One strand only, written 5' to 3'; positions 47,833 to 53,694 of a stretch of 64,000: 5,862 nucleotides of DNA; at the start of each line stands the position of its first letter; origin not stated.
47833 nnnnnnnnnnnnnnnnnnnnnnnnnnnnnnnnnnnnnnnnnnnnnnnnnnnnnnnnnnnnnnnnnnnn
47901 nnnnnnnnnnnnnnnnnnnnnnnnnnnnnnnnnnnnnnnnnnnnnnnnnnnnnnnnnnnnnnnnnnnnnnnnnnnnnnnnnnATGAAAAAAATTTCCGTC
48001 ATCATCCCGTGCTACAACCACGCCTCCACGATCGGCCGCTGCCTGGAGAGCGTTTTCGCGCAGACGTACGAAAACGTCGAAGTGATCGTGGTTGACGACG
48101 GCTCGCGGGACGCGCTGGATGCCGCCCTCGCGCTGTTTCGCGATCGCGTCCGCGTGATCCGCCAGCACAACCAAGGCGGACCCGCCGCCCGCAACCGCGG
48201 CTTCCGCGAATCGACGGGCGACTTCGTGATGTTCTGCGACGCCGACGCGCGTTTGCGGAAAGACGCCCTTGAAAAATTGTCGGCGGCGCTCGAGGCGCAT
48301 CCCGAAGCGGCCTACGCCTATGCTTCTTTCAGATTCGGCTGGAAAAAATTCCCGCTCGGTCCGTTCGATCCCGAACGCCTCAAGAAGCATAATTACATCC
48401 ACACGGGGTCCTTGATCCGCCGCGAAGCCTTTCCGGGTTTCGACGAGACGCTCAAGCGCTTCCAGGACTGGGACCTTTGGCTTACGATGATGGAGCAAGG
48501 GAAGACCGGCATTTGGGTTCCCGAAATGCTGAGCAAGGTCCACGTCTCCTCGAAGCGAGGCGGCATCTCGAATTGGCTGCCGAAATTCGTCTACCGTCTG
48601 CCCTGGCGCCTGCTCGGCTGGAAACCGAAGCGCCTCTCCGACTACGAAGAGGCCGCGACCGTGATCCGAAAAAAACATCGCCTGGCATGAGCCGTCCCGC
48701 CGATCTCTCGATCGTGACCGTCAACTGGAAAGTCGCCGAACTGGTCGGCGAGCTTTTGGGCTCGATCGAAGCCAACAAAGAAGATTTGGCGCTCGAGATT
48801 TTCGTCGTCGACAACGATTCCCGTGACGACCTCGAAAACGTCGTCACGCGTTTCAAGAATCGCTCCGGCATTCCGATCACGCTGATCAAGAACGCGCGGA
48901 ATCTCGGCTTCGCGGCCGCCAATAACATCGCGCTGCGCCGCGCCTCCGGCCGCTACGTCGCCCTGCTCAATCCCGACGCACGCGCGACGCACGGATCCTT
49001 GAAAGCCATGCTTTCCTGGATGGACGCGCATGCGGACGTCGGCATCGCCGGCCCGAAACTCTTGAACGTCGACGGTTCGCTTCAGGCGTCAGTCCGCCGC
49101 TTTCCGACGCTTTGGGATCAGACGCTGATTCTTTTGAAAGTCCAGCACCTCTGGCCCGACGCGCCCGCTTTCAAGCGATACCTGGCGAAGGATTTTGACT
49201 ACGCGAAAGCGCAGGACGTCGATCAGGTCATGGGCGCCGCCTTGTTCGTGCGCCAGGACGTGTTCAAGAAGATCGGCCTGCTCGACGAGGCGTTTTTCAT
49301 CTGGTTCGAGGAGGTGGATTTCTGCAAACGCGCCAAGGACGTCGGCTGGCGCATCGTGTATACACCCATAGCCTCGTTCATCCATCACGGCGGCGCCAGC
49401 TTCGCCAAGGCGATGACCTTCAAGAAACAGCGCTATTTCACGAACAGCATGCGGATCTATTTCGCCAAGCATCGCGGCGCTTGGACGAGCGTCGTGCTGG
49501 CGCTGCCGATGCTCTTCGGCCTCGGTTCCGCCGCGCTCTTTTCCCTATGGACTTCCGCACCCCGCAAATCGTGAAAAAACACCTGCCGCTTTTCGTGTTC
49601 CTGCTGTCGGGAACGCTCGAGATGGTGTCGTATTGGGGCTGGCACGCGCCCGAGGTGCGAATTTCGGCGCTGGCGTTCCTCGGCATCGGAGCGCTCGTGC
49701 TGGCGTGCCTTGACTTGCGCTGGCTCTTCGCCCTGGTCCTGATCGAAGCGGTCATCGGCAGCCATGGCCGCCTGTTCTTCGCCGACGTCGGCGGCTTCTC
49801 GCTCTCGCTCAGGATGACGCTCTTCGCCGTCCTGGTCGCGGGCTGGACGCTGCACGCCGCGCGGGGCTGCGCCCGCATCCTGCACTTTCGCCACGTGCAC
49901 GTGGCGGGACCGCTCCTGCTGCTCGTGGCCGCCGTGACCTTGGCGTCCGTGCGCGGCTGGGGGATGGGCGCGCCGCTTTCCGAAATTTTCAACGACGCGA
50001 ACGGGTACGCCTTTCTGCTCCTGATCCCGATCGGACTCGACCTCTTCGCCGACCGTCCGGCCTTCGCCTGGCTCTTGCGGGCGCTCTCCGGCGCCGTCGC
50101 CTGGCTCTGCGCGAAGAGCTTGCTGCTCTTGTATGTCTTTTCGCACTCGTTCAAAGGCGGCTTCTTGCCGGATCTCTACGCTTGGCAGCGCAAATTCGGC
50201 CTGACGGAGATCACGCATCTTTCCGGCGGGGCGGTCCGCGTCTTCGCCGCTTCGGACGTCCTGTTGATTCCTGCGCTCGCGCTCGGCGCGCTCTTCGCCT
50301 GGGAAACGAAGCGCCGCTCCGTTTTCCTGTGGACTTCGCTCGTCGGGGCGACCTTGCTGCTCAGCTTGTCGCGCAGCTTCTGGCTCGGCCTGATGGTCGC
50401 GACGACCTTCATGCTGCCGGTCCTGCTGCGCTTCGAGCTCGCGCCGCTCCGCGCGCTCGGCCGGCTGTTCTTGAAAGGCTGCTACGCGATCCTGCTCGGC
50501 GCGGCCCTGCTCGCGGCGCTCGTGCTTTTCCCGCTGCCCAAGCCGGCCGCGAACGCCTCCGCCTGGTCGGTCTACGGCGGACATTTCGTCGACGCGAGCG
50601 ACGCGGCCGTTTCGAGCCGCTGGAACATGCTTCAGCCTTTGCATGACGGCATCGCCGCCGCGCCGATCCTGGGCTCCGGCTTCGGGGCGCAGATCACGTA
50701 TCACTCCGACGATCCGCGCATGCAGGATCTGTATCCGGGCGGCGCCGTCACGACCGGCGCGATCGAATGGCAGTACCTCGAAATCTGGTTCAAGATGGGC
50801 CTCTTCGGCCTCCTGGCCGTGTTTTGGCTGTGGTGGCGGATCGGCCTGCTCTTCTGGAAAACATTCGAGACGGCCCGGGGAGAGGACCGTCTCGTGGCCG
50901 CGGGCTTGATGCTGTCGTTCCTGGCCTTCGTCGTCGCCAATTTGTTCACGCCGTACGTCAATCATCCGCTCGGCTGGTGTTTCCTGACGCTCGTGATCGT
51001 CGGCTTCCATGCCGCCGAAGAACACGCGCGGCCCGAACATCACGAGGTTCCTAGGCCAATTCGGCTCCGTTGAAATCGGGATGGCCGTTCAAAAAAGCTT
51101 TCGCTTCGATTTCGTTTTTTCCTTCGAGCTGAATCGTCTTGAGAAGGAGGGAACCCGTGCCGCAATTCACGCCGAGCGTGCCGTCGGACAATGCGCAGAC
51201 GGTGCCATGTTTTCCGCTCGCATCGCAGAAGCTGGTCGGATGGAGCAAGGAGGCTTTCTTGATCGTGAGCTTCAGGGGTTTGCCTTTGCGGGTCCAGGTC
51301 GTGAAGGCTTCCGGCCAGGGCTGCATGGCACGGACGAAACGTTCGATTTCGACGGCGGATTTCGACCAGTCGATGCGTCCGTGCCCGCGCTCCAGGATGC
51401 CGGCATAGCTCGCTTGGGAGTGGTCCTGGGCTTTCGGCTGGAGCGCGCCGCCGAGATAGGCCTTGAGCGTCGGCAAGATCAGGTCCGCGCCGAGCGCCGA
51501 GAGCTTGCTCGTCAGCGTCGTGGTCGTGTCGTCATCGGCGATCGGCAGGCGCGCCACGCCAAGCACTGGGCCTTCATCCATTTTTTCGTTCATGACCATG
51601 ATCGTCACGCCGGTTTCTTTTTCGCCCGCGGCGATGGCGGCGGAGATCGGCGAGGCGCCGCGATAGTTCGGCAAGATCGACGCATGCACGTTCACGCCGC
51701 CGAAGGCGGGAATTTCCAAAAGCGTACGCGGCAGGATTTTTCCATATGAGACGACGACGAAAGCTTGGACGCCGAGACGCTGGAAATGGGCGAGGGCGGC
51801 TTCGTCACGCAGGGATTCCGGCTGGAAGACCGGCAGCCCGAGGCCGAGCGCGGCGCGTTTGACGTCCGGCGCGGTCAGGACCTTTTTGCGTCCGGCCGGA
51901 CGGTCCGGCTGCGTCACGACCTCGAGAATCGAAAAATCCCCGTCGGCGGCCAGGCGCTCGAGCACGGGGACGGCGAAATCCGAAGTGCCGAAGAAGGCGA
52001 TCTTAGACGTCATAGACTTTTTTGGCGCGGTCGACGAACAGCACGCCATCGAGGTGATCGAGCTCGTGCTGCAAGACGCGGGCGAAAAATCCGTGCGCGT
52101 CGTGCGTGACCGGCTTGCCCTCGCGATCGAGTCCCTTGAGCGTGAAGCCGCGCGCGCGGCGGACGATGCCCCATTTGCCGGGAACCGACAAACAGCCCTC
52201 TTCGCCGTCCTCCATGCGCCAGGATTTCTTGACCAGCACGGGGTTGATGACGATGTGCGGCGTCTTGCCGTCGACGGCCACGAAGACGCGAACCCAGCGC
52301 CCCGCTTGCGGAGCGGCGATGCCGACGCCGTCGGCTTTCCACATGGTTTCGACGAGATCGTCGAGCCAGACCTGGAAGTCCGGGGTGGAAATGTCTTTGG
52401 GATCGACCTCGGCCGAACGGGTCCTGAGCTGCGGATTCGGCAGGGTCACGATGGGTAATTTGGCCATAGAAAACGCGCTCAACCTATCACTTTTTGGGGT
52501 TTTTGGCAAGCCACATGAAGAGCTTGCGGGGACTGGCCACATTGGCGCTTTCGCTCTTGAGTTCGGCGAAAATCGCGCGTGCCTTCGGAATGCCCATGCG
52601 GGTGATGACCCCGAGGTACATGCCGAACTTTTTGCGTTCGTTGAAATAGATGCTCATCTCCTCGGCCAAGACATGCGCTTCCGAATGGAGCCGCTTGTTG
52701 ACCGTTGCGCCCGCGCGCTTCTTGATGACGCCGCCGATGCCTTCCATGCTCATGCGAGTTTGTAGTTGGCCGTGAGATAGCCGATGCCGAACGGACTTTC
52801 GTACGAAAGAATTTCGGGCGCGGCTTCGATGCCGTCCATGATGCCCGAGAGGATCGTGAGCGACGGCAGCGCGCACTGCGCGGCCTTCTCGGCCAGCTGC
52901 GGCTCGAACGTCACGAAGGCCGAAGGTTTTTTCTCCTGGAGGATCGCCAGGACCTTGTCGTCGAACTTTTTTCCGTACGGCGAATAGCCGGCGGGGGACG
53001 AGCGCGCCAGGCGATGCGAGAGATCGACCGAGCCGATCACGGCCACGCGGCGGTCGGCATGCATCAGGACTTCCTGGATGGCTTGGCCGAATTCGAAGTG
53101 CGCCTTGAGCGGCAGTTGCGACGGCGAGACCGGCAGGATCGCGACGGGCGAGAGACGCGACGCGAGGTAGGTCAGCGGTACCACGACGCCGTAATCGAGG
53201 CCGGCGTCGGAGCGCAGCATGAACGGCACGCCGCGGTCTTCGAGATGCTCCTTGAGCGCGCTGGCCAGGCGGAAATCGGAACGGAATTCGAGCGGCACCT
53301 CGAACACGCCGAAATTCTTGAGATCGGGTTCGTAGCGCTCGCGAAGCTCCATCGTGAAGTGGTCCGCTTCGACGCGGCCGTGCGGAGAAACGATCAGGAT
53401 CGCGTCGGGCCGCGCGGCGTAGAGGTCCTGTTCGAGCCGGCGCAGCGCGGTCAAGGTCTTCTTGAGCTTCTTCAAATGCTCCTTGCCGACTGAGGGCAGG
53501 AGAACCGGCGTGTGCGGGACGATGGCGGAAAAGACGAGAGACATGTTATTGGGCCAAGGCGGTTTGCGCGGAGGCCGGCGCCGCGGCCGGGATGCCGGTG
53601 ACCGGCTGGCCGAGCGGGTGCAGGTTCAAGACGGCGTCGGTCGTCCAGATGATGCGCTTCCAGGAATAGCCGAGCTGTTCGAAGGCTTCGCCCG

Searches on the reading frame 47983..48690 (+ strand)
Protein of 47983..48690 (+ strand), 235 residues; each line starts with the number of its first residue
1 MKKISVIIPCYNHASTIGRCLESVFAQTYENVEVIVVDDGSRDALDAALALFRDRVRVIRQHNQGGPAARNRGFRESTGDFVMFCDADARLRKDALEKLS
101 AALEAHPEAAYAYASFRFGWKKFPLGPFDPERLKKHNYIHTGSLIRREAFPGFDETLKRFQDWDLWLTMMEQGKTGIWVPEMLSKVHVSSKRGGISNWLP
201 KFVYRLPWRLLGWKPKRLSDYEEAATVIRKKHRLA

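Call 59: search_protein_families(library=pfam, proteins=[window:47983-48690:+], max_evalue=0.001)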
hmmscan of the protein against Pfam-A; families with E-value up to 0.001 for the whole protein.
window:47983-48690:+ (235 aa): 3 families
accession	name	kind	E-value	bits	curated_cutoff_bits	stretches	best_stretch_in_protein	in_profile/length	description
PF00535.33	Glycos_transf_2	-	6.3e-37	127.5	23.3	1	5-129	1-129/168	Glycosyl transferase family 2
PF13641.12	Glyco_tranf_2_3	-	1.1e-16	62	27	1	4-106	3-113/230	Glycosyltransferase like family 2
PF10111.15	Glyco_tranf_2_2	-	4.3e-14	53.1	27.3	1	5-113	1-121/276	Glycosyltransferase like family 2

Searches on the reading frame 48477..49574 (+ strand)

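Call 59: search_protein_families(library=pfam, proteins=[window:48477-49574:+], max_evalue=0.001)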
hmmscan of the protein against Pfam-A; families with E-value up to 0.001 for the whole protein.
window:48477-49574:+ (365 aa): 2 families
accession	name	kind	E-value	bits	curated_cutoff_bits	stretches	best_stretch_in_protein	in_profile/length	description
PF00535.33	Glycos_transf_2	-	1.8e-18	67.5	23.3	1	78-193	1-115/168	Glycosyl transferase family 2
PF13641.12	Glyco_tranf_2_3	-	1.3e-11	45.4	27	1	75-312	2-220/230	Glycosyltransferase like family 2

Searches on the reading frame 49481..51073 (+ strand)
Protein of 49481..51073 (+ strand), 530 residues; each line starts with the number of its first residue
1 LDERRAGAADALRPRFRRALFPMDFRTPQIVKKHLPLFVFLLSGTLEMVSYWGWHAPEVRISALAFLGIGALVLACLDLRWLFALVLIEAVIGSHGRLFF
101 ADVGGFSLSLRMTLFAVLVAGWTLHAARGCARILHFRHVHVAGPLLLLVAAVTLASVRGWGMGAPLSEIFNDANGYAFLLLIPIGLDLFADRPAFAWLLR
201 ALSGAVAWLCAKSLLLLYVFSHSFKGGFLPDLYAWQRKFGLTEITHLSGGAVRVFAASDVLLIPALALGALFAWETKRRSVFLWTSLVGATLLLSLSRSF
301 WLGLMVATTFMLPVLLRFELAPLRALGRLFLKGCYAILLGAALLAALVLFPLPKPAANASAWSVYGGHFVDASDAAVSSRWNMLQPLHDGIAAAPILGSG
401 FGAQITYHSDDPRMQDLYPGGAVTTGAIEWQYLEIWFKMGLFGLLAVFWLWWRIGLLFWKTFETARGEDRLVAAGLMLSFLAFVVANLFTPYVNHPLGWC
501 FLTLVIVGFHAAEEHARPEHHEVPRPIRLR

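Call 59: search_protein_families(library=pfam, proteins=[window:49481-51073:+], max_evalue=0.001)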
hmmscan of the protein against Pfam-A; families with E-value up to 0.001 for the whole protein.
window:49481-51073:+ (530 aa): 1 family
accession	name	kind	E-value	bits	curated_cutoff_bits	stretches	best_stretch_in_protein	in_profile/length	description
PF04932.20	Wzy_C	-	2.4e-11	44.1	31.7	1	287-447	5-148/149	O-Antigen ligase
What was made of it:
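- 46889..51073 (+): Rest of the glycan operon: GT4 (46889-47986), GT2 (47983-48690), GT2 (about 48687-49574), Wzy_C/O-antigen-ligase-like (49481-51073). Pfam results in call 59.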

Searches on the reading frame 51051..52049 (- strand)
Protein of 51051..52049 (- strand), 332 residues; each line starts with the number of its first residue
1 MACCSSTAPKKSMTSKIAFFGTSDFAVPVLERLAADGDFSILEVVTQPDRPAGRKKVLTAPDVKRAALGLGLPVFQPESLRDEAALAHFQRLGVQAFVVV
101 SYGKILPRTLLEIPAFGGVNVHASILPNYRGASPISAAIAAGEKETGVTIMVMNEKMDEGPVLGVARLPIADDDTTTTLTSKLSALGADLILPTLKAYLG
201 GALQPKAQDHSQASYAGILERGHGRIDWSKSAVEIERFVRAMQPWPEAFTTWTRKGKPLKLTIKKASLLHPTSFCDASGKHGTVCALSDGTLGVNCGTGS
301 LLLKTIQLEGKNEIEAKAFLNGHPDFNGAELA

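Call 59: search_protein_families(library=pfam, proteins=[window:51051-52049:-], max_evalue=0.001)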
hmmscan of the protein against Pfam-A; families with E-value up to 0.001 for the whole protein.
window:51051-52049:- (332 aa): 2 families
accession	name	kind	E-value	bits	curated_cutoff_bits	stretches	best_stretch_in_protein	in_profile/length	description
PF00551.24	Formyl_trans_N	-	3.6e-38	131.6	26.1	1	16-190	2-176/181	Formyl transferase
PF02911.23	Formyl_trans_C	-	3.9e-23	82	21.1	1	223-323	6-99/100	Formyl transferase, C-terminal domain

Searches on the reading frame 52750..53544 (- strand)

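Call 59: search_protein_families(library=pfam, proteins=[window:52750-53544:-], max_evalue=0.001)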
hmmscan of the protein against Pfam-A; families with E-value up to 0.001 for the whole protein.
window:52750-53544:- (264 aa): 2 families
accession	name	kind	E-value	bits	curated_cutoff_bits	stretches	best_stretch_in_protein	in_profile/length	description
PF02900.23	LigB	-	1.5e-39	136.2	26.3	1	8-256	4-266/269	Catalytic LigB subunit of aromatic ring-opening dioxygenase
PF01875.22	Memo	-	0.0008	19.1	27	0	122-210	126-212/269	Memo-like protein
